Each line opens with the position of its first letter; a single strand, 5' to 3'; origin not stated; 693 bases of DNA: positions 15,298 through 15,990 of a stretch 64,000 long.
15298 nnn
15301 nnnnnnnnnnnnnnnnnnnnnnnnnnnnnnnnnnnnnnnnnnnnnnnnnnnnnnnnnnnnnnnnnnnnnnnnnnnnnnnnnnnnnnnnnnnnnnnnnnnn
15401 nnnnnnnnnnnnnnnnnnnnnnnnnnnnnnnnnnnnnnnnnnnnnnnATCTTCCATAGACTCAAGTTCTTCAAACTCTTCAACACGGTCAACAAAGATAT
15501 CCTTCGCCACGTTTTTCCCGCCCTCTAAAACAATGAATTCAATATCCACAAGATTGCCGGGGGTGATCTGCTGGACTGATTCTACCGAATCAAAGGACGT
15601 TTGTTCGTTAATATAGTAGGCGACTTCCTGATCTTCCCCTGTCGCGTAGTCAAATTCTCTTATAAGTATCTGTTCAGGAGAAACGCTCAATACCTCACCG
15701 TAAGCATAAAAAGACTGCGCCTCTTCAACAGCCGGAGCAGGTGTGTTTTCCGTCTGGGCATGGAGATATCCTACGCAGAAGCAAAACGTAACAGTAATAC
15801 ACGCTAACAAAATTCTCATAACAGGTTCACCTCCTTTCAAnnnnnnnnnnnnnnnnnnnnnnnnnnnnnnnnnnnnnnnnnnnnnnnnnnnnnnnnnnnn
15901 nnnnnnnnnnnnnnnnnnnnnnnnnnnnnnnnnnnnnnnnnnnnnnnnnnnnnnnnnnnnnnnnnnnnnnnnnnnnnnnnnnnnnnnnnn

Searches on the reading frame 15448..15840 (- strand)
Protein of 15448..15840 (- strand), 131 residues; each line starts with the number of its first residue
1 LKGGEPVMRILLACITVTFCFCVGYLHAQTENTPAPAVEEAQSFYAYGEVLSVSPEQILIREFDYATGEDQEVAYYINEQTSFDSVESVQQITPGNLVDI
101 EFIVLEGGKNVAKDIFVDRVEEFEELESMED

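Call 4: search_protein_families(library=pfam, proteins=[window:15448-15840:-], max_evalue=1)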
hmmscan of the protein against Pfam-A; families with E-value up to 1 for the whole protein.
window:15448-15840:- (131 aa): 1 family
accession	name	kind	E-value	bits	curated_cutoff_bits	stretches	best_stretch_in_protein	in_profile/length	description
PF18914.6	DUF5666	-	0.00032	21.4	27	1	48-115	2-59/60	Domain of unknown function (DUF5666)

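Call 22: search_protein_families(library=ncbifam, proteins=[window:15448-15840:-], max_evalue=10)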
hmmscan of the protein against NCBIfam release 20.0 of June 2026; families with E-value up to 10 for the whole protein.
window:15448-15840:- (131 aa): 2 families
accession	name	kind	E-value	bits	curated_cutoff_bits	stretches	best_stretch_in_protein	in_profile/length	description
NF053686.1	BamH_fj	equivalog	0.045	12.4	420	1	50-92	133-175/516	BamH family beta-barrel-assembly machinery protein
TIGR01309.1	uL30_arch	equivalog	0.16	12.1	150.05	1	37-91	43-97/151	50S ribosomal protein L30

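Call 54: find_homologous_proteins(query=window:15448-15819:-, max_evalue=0.001)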
Query window:15448-15819:- (124 aa): 2 proteins with E <= 0.001 among 9 candidates.
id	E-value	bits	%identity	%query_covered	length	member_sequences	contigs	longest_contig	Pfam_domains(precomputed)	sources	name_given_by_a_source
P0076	2.1e-74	265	100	100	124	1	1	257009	-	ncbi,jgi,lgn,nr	ncbi:MAG: hypothetical protein PHV77_01900 [Candidatus Omnitrophica bacterium]|jgi:hypothetical prot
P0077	4.3e-34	135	58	95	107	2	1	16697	-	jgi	jgi:hypothetical protein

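Call 66: predict_structure(alignment_id=A5)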
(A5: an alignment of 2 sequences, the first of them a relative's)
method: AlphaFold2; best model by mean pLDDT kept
length: 124 residues; sequences in the alignment: 2
mean_pLDDT: 75.0   pTM: 0.61
mean pLDDT of the five models: 75.0, 74.2, 67.1, 58.6, 56.2
residues with pLDDT >= 90: 61; 70-90: 16; 50-70: 16; < 50: 31
segments of 3 or more residues with pLDDT < 50: 1-7, 9-30
pLDDT, mean of each block of 10 residues (from residue 1): 40 37 42 78 97 92 96 91 94 91 94 58 53
secondary structure, 60 per line:
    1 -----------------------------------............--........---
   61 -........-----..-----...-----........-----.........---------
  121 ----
elements in order: E36-47 E50-57 E62-69 E90-97 E103-111
